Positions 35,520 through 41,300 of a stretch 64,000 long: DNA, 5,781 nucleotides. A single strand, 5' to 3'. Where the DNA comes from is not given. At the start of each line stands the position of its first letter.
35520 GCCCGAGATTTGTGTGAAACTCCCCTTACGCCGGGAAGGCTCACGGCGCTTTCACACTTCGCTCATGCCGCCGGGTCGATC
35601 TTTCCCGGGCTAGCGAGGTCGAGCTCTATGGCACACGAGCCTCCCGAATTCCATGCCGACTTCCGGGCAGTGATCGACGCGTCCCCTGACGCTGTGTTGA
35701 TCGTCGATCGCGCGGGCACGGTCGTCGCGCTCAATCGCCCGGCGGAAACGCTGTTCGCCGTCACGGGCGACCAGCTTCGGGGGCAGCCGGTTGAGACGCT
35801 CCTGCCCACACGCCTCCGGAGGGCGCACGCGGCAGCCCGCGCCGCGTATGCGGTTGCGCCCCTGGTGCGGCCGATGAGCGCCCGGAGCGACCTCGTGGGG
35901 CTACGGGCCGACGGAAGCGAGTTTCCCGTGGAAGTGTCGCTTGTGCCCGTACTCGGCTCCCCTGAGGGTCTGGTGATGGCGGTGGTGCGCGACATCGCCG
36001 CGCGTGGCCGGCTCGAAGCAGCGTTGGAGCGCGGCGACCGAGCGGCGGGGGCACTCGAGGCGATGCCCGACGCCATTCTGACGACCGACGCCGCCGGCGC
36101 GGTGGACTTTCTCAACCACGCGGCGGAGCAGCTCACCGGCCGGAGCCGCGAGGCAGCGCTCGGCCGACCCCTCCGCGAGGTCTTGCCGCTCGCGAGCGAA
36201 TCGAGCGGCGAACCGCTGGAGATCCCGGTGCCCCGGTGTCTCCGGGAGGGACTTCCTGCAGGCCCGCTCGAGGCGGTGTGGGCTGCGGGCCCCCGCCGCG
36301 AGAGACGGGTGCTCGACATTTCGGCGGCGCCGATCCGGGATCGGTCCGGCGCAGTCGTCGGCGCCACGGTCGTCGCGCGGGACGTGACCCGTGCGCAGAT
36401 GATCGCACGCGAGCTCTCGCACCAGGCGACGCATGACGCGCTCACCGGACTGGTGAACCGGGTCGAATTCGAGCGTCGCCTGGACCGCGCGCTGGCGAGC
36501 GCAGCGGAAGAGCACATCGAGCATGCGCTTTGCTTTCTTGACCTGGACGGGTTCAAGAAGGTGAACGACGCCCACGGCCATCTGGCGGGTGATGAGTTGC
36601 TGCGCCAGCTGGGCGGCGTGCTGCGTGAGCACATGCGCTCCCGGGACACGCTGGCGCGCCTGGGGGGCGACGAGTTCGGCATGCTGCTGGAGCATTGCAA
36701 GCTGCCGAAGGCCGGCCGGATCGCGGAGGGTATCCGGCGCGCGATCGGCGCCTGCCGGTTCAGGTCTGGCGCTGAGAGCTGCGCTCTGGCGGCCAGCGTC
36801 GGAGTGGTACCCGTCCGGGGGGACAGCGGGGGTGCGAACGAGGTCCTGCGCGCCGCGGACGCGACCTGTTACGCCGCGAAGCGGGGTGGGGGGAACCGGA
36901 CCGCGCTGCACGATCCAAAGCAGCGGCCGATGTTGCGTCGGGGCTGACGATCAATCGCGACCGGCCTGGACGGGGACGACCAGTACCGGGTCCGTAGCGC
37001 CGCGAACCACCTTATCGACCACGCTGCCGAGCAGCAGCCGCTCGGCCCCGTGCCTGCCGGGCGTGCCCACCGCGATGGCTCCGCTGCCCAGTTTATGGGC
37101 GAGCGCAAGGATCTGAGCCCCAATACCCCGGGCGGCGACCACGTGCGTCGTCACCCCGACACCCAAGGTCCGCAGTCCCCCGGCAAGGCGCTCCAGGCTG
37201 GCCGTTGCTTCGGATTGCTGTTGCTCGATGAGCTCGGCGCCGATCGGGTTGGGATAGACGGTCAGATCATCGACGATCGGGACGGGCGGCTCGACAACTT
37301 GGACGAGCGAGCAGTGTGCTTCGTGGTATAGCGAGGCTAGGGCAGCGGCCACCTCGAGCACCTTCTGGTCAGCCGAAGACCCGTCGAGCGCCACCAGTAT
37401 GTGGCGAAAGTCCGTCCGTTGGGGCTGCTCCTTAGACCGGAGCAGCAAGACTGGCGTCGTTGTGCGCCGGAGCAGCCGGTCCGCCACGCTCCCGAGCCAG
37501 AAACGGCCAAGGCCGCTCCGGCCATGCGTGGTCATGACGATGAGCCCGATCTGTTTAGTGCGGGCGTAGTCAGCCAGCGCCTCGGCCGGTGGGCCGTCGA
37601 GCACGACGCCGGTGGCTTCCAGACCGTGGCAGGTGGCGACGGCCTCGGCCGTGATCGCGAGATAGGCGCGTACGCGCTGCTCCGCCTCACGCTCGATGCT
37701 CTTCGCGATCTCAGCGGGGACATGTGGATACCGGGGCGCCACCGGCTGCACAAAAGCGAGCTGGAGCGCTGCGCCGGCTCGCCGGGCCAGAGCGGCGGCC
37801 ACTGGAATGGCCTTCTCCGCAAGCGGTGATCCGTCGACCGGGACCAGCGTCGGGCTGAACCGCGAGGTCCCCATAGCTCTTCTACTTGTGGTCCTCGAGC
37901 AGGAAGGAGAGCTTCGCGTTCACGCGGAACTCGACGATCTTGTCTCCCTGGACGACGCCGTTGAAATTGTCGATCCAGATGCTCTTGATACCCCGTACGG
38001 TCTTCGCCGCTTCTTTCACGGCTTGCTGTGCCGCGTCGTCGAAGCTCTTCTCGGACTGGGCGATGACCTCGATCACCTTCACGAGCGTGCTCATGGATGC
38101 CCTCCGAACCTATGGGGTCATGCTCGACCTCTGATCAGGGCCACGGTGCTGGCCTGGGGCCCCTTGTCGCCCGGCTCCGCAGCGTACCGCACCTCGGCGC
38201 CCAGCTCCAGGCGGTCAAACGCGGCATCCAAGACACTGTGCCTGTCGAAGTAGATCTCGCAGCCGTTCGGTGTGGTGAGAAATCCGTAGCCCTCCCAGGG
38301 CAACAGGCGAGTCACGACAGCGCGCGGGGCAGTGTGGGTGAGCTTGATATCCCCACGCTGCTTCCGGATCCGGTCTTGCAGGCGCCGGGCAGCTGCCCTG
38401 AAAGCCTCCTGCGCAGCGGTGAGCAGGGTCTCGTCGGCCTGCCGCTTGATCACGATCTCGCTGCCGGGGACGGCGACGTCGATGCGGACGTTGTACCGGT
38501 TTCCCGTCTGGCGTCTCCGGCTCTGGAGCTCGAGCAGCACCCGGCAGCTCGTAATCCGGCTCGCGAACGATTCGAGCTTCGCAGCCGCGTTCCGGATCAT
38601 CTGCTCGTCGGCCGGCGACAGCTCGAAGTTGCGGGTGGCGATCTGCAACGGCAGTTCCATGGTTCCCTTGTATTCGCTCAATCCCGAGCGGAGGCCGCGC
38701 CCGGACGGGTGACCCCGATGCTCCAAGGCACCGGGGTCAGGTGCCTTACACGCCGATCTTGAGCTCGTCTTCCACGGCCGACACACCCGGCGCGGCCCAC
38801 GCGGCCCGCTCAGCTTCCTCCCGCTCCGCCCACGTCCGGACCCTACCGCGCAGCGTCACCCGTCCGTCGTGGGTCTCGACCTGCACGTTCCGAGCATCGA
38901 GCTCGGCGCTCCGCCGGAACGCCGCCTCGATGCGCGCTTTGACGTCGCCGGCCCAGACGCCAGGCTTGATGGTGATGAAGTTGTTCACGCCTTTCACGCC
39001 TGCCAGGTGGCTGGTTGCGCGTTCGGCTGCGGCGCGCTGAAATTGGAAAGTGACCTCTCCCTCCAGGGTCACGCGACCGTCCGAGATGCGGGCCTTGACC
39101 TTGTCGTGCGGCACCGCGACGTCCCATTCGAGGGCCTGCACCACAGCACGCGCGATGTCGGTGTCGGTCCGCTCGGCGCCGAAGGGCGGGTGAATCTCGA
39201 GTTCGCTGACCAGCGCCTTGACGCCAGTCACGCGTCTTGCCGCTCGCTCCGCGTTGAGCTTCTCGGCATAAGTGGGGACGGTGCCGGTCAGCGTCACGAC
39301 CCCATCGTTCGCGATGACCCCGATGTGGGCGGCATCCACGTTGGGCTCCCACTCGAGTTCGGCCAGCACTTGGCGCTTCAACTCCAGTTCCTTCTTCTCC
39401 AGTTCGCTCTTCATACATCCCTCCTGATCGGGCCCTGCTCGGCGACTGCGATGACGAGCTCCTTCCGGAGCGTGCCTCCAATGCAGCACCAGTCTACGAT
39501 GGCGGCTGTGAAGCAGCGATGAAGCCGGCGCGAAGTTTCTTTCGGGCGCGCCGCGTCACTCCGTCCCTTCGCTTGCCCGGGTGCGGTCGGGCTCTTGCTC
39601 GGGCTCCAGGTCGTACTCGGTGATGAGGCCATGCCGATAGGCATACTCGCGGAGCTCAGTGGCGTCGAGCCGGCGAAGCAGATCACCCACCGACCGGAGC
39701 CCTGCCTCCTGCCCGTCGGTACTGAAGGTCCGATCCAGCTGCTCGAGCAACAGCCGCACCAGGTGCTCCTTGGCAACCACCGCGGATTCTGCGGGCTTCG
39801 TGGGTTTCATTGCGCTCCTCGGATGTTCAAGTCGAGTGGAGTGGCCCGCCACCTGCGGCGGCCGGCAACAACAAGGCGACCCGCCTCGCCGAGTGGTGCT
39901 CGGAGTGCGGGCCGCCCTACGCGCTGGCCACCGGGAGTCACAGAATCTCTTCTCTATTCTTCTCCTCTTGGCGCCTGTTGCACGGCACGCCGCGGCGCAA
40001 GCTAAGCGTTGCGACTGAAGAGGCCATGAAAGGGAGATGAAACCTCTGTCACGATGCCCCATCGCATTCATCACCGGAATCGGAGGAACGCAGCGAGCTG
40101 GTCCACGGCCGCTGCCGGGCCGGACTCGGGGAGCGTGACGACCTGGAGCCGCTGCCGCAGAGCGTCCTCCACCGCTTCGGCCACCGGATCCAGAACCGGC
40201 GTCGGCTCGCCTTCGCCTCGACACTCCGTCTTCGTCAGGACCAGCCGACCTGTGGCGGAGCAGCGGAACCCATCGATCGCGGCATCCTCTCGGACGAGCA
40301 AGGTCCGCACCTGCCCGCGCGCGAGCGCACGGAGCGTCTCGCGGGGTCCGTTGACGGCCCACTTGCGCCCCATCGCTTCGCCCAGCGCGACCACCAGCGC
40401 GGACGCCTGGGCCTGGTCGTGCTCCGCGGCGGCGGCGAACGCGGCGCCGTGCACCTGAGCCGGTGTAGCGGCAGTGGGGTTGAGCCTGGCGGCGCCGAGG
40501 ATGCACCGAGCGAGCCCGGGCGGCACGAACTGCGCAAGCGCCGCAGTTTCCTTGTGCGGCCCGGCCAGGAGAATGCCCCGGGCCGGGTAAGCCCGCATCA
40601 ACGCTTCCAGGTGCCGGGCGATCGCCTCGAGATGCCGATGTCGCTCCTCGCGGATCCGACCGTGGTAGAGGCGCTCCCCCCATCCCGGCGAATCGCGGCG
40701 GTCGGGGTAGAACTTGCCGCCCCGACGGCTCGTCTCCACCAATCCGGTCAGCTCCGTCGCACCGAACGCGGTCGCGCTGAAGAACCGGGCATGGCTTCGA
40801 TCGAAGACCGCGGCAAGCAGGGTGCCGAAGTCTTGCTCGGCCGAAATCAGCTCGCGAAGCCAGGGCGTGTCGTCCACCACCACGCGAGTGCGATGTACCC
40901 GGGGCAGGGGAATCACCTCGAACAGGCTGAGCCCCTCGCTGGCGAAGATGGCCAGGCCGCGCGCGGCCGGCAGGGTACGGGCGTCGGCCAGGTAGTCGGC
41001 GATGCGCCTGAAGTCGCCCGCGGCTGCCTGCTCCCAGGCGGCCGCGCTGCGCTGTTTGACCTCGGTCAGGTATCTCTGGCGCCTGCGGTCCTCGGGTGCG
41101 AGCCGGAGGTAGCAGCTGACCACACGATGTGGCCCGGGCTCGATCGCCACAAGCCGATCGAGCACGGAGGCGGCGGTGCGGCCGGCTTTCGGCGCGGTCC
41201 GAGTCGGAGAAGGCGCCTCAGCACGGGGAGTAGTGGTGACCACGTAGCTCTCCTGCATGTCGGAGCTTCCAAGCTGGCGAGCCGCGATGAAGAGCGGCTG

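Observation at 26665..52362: CTTCA pentamers phased at exactly 11 bp upstream of most stress transcription units - candidate operator of an unidentified regulator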

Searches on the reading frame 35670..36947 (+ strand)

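Call 8: search_protein_families(library=pfam, proteins=[window:35670-36947:+])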
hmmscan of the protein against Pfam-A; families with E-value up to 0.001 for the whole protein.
window:35670-36947:+ (425 aa): 7 families
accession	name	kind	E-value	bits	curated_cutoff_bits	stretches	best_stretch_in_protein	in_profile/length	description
PF00990.26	GGDEF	-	1.3e-39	136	23.8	1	253-410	1-161/161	Diguanylate cyclase, GGDEF domain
PF08448.16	PAS_4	-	3.9e-28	98.3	23.1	2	129-241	1-107/110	PAS fold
PF00989.32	PAS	-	7.4e-23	81.2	22.6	2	128-239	6-113/113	PAS fold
PF13426.13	PAS_9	-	2e-21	76.7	27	2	133-240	1-102/103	PAS domain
PF13188.13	PAS_8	-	6.7e-15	54.8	21.8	2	128-176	6-51/65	PAS domain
PF24820.1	Diguanyl_cycl_sensor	-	6.2e-09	36.2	28.1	1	2-108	2-109/109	Diguanylate cyclase-like sensor domain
PF12860.13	PAS_7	-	1.1e-05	26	27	0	6-112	5-110/115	PAS fold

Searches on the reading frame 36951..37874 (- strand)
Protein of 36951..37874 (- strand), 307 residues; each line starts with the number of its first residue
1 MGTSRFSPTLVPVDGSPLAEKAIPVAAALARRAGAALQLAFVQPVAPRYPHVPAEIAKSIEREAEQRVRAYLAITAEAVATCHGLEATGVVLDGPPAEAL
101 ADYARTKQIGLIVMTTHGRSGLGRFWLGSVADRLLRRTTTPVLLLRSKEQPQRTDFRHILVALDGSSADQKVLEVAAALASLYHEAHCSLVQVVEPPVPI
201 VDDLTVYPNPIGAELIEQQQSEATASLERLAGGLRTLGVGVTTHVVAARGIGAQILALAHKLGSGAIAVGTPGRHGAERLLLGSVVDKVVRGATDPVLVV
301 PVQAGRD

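Call 8: search_protein_families(library=pfam, proteins=[window:36951-37874:-])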
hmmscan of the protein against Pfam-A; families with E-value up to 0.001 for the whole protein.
window:36951-37874:- (307 aa): 1 family
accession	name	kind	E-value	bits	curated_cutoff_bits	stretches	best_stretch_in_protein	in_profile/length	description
PF00582.32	Usp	-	8.9e-49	166.1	24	2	9-146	5-141/141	Universal stress protein family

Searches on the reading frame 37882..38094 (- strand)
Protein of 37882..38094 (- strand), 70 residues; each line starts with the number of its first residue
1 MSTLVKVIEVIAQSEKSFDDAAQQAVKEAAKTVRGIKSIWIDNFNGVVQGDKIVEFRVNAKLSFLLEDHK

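Call 9: search_protein_families(library=pfam, proteins=[window:37882-38094:-])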
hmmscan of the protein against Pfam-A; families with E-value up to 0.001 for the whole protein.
window:37882-38094:- (70 aa): 1 family
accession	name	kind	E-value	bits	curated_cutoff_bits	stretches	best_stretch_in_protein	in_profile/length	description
PF07311.17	Dodecin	-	2.3e-23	82.7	22.5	1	5-67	2-64/64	Dodecin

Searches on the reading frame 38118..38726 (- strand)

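Call 9: search_protein_families(library=pfam, proteins=[window:38118-38726:-])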
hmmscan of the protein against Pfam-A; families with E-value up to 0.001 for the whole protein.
window:38118-38726:- (202 aa): 2 families
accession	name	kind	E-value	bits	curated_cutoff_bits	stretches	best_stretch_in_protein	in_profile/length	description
PF02482.25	Ribosomal_S30AE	-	1.5e-10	42.1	23.7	1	28-123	2-87/88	Sigma 54 modulation protein / S30EA ribosomal protein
PF00313.28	CSD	-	1.4e-05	25.3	27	1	143-196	10-64/66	'Cold-shock' DNA-binding domain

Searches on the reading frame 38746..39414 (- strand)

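Call 9: search_protein_families(library=pfam, proteins=[window:38746-39414:-])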
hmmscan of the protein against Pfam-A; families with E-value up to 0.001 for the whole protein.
window:38746-39414:- (222 aa): 1 family
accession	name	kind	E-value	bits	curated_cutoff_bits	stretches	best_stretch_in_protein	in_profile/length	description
PF04972.22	BON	-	1.6e-51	172.9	27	3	11-74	4-67/69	BON domain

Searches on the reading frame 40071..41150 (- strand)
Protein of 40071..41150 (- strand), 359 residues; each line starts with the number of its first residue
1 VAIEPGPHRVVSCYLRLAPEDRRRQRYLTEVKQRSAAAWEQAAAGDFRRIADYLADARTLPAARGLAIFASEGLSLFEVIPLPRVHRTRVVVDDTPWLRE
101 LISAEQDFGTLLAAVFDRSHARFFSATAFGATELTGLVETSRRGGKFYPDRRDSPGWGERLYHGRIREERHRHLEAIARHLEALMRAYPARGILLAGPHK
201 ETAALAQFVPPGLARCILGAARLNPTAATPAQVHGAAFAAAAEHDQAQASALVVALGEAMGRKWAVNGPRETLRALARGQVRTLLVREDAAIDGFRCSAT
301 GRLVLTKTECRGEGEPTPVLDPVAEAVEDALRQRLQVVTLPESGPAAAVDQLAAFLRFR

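Call 9: search_protein_families(library=pfam, proteins=[window:40071-41150:-])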
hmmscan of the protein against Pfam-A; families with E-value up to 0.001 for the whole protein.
window:40071-41150:- (359 aa): 3 families
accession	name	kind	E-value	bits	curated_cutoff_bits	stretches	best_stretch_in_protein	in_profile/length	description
PF18854.6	baeRF_family10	-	6e-15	56.2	27.1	1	96-241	1-142/143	Bacterial archaeo-eukaryotic release factor family 10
PF18844.6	baeRF_family2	-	5.6e-08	33.5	26.9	1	112-262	3-149/149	Bacterial archaeo-eukaryotic release factor family 2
PF18845.6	baeRF_family3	-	1.5e-07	32.3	31.5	1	117-279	8-167/168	Bacterial archaeo-eukaryotic release factor family 3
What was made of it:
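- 40071..41150 (-): Target gene: baeRF (bacterial eRF1-like) protein. Pfam, call 9.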
